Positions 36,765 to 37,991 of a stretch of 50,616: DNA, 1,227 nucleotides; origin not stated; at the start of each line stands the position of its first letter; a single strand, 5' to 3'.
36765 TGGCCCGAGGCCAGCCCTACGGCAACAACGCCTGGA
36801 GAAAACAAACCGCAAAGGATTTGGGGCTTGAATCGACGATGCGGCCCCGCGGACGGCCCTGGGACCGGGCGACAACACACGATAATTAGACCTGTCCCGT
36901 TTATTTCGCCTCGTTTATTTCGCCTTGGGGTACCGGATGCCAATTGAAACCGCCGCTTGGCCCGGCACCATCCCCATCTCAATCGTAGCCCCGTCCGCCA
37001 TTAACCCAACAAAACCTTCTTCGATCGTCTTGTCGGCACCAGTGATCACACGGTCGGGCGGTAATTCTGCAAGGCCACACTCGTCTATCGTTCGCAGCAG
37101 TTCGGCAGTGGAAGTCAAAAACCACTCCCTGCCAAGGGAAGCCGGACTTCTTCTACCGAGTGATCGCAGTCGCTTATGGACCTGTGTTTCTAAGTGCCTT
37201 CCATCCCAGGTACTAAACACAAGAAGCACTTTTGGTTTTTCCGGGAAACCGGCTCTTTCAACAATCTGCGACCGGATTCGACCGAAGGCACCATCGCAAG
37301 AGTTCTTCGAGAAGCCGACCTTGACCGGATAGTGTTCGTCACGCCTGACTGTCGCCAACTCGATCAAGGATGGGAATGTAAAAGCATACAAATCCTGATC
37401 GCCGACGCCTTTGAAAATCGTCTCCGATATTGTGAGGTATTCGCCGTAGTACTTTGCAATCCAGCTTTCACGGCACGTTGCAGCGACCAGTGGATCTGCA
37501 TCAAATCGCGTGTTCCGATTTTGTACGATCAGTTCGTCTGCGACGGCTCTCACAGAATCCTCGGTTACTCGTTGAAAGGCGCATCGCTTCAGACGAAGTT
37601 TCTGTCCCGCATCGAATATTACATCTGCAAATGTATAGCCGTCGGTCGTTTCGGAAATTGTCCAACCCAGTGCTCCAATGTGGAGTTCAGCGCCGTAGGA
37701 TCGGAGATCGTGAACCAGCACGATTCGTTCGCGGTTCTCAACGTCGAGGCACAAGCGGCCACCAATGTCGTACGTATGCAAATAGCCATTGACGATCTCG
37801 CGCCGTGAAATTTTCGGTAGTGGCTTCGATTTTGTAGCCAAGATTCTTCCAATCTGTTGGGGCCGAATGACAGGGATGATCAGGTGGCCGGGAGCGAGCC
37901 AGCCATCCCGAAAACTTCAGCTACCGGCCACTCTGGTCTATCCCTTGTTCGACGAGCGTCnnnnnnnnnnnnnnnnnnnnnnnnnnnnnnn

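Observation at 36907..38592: Unassigned two-gene cargo (single-TM protein plus T5orf172/GIY-YIG-like protein) bracketed by inverted REPs: candidate novel defence or addiction module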

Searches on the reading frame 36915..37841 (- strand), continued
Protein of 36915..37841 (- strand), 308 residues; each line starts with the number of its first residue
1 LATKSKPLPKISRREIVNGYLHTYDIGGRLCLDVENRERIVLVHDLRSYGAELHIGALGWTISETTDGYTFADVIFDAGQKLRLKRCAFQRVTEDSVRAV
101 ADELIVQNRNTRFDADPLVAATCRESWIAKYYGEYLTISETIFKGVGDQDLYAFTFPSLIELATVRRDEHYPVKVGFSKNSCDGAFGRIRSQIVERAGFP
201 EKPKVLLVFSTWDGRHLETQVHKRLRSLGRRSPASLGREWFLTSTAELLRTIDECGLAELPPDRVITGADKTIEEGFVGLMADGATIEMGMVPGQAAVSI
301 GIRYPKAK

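Call 38: fold_search(model_id=the predicted structure, library=pdb)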
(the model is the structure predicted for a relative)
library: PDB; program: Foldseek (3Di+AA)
matches with E <= 10: 550; with E <= 0.001: 0
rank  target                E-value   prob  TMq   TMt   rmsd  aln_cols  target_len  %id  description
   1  5o4p_B                1.0e-01  0.06  0.11  0.08  20.9       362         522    8  Crystal structure of AMPylated GRP78 (released 2017-11-01)
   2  1jqq_C                1.3e-01  0.96  0.17  0.63   4.3        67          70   13  Crystal structure of Pex13p(301-386) SH3 domain (released 2002-12-06)
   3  5ex5_B                1.3e-01  0.06  0.11  0.10  20.4       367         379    8  Crystal structure of human GRP78 (70kDa heat shock protein 5 / BIP) ATPase domain in complex with 7-deaza-ADP and inor (released 2016-06-15)
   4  2heq_MODEL_1_A        1.5e-01  0.75  0.15  0.46   8.6        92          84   17  NMR Structure of Bacillus subtilis protein YorP, Northeast Structural Genomics Target SR399. (released 2006-08-15)
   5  5ftf                  1.5e-01  0.69  0.15  0.11   7.6        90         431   11  Crystal structure of Pif1 helicase from Bacteroides double mutant L95C-I339C (released 2016-02-03)
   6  3fvh_A                1.6e-01  0.16  0.12  0.14  14.9       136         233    7  Polo-like kinase 1 Polo box domain in complex with Ac-LHSpTA-NH2 peptide (released 2009-08-04)
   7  8v45_A                1.8e-01  0.02  0.08  0.07  24.1       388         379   11  CryoEM structure of AriA-Ocr complex (released 2024-06-26)
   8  5fhd_A                1.9e-01  0.63  0.14  0.11   8.7        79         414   11  Structure of Bacteroides sp Pif1 complexed with tailed dsDNA resulting in ssDNA bound complex (released 2016-03-30)
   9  8gmb                  2.0e-01  0.66  0.16  0.11   9.1        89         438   17  Crystal structure of the full-length Bruton's tyrosine kinase (PH-TH domain not visible) (released 2023-08-16)
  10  7oky_Z                2.0e-01  0.60  0.17  0.15   6.0        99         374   11  Structure of active transcription elongation complex Pol II-DSIF-ELL2-EAF1(composite structure) (released 2021-07-14)
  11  4lkm_A                2.4e-01  0.12  0.10  0.12  14.7       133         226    9  Crystal structure of Plk1 Polo-box domain in complex with PL-74 (released 2013-12-11)
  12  5o4p_A                2.4e-01  0.04  0.11  0.08  21.0       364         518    8  Crystal structure of AMPylated GRP78 (released 2017-11-01)
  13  3iuc_A                2.5e-01  0.04  0.12  0.10  20.8       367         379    9  Crystal structure of the human 70kDa heat shock protein 5 (BiP/GRP78) ATPase domain in complex with ADP (released 2009-09-22)
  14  1n5z_B                2.7e-01  0.90  0.16  0.63   4.3        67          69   13  Complex structure of Pex13p SH3 domain with a peptide of Pex14p (released 2002-12-11)
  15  9qmo                  2.7e-01  0.15  0.12  0.14  14.0       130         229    6  PLK1 PBD apo protein at 1.6A (released 2026-02-25)
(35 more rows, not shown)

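Call 54: fold_search(model_id=the predicted structure, library=viral)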
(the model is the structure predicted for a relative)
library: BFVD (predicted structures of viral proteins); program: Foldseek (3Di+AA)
matches with E <= 10: 571; with E <= 0.001: 3
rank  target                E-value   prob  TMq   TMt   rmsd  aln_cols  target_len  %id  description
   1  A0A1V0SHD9            3.4e-04  1.00  0.26  0.11   2.8       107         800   15  DNA primase [Hokovirus HKV1]
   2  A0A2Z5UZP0            3.8e-04  0.98  0.25  0.30  15.2       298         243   12  Bro25 [Heliothis virescens ascovirus 3j]
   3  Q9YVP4                7.8e-04  1.00  0.26  0.21  17.6       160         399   14  ORF MSV198 MTG motif gene family protein [Melanoplus sanguinipes entomopoxvirus]
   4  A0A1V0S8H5            1.6e-03  0.99  0.25  0.23  17.3       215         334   14  BRO-N domain protein [Catovirus CTV1]
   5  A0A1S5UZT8            2.5e-03  1.00  0.26  0.28   3.2       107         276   13  (no name in the UniProt tables at hand)
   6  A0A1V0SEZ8            3.6e-03  0.93  0.24  0.24  16.7       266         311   10  Bacteriophage T5 Orf172 DNA-binding domain-containing protein [Hokovirus HKV1]
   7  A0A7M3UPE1            3.8e-03  0.99  0.23  0.18  12.6       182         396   10  Uncharacterized protein [Pyramimonas orientalis virus]
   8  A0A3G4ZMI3            3.8e-03  0.99  0.25  0.14  13.9       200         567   10  Putative BRO-F [Terrestrivirus sp.]
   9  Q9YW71                5.8e-03  1.00  0.26  0.30  13.1       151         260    9  ORF MSV021 MTG motif gene family protein [Melanoplus sanguinipes entomopoxvirus]
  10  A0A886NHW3            6.5e-03  1.00  0.26  0.65   4.5       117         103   20  (no name in the UniProt tables at hand)
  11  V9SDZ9                6.5e-03  0.69  0.23  0.13  20.5       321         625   15  Bacteriophage T5 Orf172 DNA-binding domain-containing protein [Tunisvirus fontaine2]
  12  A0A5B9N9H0            6.9e-03  0.97  0.25  0.31  14.1       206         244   16  Uncharacterized protein [Aeromonas phage 4L372D]
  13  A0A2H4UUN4            8.2e-03  0.99  0.26  0.27  13.7       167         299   12  Bacteriophage T5 Orf172 DNA-binding domain-containing protein [Bodo saltans virus]
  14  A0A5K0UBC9            9.8e-03  1.00  0.26  0.17   3.0       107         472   15  C2H2-type domain-containing protein [Yasminevirus sp. GU-2018]
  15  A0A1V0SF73            1.1e-02  1.00  0.23  0.18   8.3       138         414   12  Uncharacterized protein [Hokovirus HKV1]
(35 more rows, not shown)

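Call 66: search_solved_structures(query=A1, max_evalue=10, show_alignments=3)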
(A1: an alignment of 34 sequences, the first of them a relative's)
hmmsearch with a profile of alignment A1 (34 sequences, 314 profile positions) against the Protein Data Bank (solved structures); distinct sequences matched with E-value up to 10: 8.
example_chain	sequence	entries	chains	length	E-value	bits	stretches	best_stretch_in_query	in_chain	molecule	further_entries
6ihl_A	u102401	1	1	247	0.31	13.3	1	95-171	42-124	Phosphorylated protein phosphatase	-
6ihw_A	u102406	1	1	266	0.35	13.1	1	95-171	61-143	Phosphorylated protein phosphatase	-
6ihr_A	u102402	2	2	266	0.36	13.1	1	95-171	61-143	Phosphorylated protein phosphatase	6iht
6ihs_A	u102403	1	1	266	0.36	13.1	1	95-171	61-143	Phosphorylated protein phosphatase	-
5f1m_A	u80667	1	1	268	0.36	13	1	95-171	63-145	Phosphorylated protein phosphatase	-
6ihu_A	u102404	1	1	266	0.37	13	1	95-171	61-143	Phosphorylated protein phosphatase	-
6ihv_A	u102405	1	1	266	0.37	13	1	95-171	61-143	Phosphorylated protein phosphatase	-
9dp8_A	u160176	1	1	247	1.8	10.8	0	244-295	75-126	Transcription Factor ETV6, DARPin fusion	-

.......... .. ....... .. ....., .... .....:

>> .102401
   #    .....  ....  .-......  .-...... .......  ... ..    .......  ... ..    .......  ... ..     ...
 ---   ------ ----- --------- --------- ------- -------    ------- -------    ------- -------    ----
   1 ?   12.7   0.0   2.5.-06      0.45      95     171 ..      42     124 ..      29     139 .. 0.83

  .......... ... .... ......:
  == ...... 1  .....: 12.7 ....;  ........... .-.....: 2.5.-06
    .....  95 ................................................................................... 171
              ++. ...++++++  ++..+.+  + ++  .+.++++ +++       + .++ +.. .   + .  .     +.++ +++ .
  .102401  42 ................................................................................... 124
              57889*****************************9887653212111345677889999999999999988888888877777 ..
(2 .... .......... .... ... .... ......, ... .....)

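Call 98: search_protein_families(library=padloc, alignment_id=A1, max_evalue=0.1)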
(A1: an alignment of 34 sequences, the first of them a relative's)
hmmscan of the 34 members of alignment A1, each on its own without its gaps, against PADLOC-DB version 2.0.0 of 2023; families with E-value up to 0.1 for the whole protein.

A. member 1, P0001 (308 aa): 0 families

B. families by the number of members that match (of 34 scanned): 3 families
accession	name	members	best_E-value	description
PDLC00870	E2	4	0.018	E2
PDLC05041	PDC-S57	2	0.00054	-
PDLC01321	typeIV_DinG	1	0.034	CAS-IV-A; associated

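Call 99: search_protein_families(library=phrogs, alignment_id=A1, max_evalue=0.01)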
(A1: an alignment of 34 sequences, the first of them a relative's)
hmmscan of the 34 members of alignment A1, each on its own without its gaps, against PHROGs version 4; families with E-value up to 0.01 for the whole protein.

A. member 1, P0001 (308 aa): 0 families

B. families by the number of members that match (of 34 scanned): 2 families
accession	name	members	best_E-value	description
phrog_8130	-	13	6.6e-05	-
phrog_4284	-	1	0.0031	-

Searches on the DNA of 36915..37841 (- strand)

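Call 83: search_with_rna_model(model_id=R1, sources=[L004, L007, L016, L019, L021, L013, L012, L020], filters=off, max_evalue=10, show_alignments=0)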
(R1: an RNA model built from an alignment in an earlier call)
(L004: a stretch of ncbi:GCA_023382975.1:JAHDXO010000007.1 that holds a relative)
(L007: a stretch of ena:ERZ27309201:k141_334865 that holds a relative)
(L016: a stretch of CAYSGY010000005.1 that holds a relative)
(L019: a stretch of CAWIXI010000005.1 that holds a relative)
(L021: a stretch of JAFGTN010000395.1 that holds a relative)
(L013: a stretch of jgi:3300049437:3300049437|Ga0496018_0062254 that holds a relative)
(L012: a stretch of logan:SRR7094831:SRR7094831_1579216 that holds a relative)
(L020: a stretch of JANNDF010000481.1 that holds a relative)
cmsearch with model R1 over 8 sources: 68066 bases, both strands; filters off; matches with E-value up to 10: 18.
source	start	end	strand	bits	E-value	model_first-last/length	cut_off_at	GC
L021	900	971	+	14.4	0.063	11-51/60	no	0.57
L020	2637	2660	+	13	0.17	19-42/60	no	0.92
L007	11011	11049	+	12.1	0.32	1-60/60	no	0.56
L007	12143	12164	+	10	1.4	1-60/60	no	0.59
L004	1860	1910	+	9.8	1.6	1-60/60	no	0.71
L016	11314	11350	-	9.7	1.7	1-60/60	no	0.76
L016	597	645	+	9.4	2.1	1-60/60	no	0.76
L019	3271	3313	+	8.1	5.4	1-60/60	no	0.6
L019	4432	4452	+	8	5.7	1-60/60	no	0.57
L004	720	750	-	7.9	6.2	15-45/60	no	0.74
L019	5415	5468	-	7.9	6.4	16-44/60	no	0.63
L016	11727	11764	-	7.8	6.6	1-60/60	no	0.74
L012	2043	2060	-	7.8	6.7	1-60/60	no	0.61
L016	2344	2386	+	7.7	7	11-53/60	no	0.65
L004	259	299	+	7.7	7.2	1-60/60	no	0.44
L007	12143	12164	-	7.6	7.7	1-60/60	no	0.59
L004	3166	3201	+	7.5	8.1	1-60/60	no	0.69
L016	6262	6287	-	7.4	8.6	18-43/60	no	0.73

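Call 84: search_with_rna_model(model_id=R1, sources=[L005, L021, L022], max_evalue=0.05, make_alignment=true)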
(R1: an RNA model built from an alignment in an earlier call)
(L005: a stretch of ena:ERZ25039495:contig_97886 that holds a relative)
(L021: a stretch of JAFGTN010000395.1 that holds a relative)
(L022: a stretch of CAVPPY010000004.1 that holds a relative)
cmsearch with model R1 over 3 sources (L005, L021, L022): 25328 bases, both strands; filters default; matches with E-value up to 0.05: 13.
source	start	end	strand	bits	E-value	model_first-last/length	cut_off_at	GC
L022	4615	4705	+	42.4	6.6e-11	1-60/60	no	0.55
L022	5609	5697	+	34.6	1.6e-08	1-60/60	no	0.55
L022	2469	2559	+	34.2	2.2e-08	1-60/60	no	0.56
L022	903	992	+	33.6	3.3e-08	1-60/60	no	0.58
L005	5882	5979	+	31.5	1.4e-07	1-60/60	no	0.58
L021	890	979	+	30.3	3.4e-07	1-60/60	no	0.58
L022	420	508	+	28.1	1.6e-06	1-60/60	no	0.55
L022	6839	6928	+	27.4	2.5e-06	1-60/60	no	0.62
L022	3638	3724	+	22.9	6.2e-05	3-58/60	no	0.54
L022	3075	3157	+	20.3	0.00038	5-56/60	no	0.57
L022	7423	7504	+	20.2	0.00041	5-56/60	no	0.54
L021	2420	2507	+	20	0.00046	1-60/60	no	0.62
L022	1429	1519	+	17.5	0.0026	1-60/60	no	0.55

Alignment A7: 13 matches aligned to the model, 115 columns, each read 5' to 3' on its own strand. Consensus structure (alignment columns), stored with it:
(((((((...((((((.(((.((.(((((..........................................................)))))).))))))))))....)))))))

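Call 85: build_rna_model(alignment_id=A7)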
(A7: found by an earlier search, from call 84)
Model R2 built from alignment A7 (13 sequences, 115 columns); structure: stored with the alignment.
model positions 91; base pairs 23; branch points 0; effective number of sequences 4.81; information 0.627 bits per position. Calibrated on 0.2 Mb of random sequence (short: E-values are rough).
structure used (alignment columns):
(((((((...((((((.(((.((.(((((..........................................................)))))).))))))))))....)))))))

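Call 86: search_with_rna_model(model_id=R2, sources=[window, L001, L004, L005, L006, L007, L011, L012, L013, L016, L018, L019, L020, L021, L022, L023, L024, L025, L026, L027], max_evalue=10, show_alignments=0)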
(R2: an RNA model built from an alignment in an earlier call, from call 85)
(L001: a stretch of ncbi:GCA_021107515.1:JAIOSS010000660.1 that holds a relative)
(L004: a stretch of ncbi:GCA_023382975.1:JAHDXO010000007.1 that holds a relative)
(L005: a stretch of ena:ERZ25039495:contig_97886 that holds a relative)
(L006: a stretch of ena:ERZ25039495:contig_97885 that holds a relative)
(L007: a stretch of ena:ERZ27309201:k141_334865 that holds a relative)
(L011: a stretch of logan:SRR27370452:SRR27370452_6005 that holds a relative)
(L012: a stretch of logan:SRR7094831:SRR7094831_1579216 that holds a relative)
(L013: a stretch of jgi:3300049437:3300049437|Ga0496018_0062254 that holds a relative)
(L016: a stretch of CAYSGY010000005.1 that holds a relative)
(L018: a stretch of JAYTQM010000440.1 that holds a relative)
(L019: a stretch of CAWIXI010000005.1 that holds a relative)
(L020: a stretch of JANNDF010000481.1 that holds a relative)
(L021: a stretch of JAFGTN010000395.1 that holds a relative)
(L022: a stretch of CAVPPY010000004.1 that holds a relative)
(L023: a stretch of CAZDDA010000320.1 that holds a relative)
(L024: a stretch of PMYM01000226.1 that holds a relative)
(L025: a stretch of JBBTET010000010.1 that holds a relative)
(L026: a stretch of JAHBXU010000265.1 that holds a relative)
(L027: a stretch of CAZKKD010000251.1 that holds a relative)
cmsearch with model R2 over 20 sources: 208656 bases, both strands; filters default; matches with E-value up to 10: 30.
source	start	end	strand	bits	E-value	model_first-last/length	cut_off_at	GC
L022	3071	3161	+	85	8e-21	1-91/91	no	0.58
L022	4615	4705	+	82.8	3.3e-20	1-91/91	no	0.55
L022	2469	2559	+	82.5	3.8e-20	1-91/91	no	0.56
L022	903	992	+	80.7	1.2e-19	1-91/91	no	0.58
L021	890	979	+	74.6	6.3e-18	1-91/91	no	0.58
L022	3636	3726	+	73.8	1.1e-17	1-91/91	no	0.54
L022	5609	5697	+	69.7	1.5e-16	1-91/91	no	0.55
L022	420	508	+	69.6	1.7e-16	1-91/91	no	0.55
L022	5098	5189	+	67.9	5.1e-16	1-91/91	no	0.52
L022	6839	6928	+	66.8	1e-15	1-91/91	no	0.62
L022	1429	1519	+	64.3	5e-15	1-91/91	no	0.55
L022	8012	8102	+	63.4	9.2e-15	1-91/91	no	0.58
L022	7419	7506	+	61.9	2.4e-14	1-91/91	no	0.55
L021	2420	2507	+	54.6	2.6e-12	1-91/91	no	0.62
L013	2028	2118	+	42.8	5.7e-09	1-91/91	no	0.62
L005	5882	5979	+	42.5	6.8e-09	1-91/91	no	0.58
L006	1661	1758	+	42.5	6.8e-09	1-91/91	no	0.58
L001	5530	5621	+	42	9.4e-09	1-91/91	no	0.6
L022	6348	6438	+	40.9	1.9e-08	1-91/91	no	0.57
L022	4615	4705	-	24.4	0.00079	1-91/91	no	0.55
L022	5099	5189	-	23.1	0.0019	1-91/91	no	0.52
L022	3071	3161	-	22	0.0038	1-91/91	no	0.58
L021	900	969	-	19.4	0.02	11-80/91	no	0.57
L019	6934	7024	+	17.5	0.072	1-91/91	no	0.54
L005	6925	7017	+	15.6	0.24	1-91/91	no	0.63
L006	2704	2796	+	15.6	0.24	1-91/91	no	0.63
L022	3636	3726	-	13.9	0.74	1-91/91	no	0.54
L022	8011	8102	-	11.4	3.6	1-91/91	no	0.59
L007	11011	11049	+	10.4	6.8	1-91/91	no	0.56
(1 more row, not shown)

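Call 88: search_with_rna_model(model_id=R2, sources=[window, L013], max_evalue=1, show_alignments=2)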
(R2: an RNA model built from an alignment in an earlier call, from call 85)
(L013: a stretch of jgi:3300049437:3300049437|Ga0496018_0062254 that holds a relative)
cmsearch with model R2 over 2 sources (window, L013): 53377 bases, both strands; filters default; matches with E-value up to 1: 2.
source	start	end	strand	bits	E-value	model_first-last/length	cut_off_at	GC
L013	2028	2118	+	42.8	1.5e-09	1-91/91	no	0.62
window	37862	37953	-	42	2.4e-09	1-91/91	no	0.6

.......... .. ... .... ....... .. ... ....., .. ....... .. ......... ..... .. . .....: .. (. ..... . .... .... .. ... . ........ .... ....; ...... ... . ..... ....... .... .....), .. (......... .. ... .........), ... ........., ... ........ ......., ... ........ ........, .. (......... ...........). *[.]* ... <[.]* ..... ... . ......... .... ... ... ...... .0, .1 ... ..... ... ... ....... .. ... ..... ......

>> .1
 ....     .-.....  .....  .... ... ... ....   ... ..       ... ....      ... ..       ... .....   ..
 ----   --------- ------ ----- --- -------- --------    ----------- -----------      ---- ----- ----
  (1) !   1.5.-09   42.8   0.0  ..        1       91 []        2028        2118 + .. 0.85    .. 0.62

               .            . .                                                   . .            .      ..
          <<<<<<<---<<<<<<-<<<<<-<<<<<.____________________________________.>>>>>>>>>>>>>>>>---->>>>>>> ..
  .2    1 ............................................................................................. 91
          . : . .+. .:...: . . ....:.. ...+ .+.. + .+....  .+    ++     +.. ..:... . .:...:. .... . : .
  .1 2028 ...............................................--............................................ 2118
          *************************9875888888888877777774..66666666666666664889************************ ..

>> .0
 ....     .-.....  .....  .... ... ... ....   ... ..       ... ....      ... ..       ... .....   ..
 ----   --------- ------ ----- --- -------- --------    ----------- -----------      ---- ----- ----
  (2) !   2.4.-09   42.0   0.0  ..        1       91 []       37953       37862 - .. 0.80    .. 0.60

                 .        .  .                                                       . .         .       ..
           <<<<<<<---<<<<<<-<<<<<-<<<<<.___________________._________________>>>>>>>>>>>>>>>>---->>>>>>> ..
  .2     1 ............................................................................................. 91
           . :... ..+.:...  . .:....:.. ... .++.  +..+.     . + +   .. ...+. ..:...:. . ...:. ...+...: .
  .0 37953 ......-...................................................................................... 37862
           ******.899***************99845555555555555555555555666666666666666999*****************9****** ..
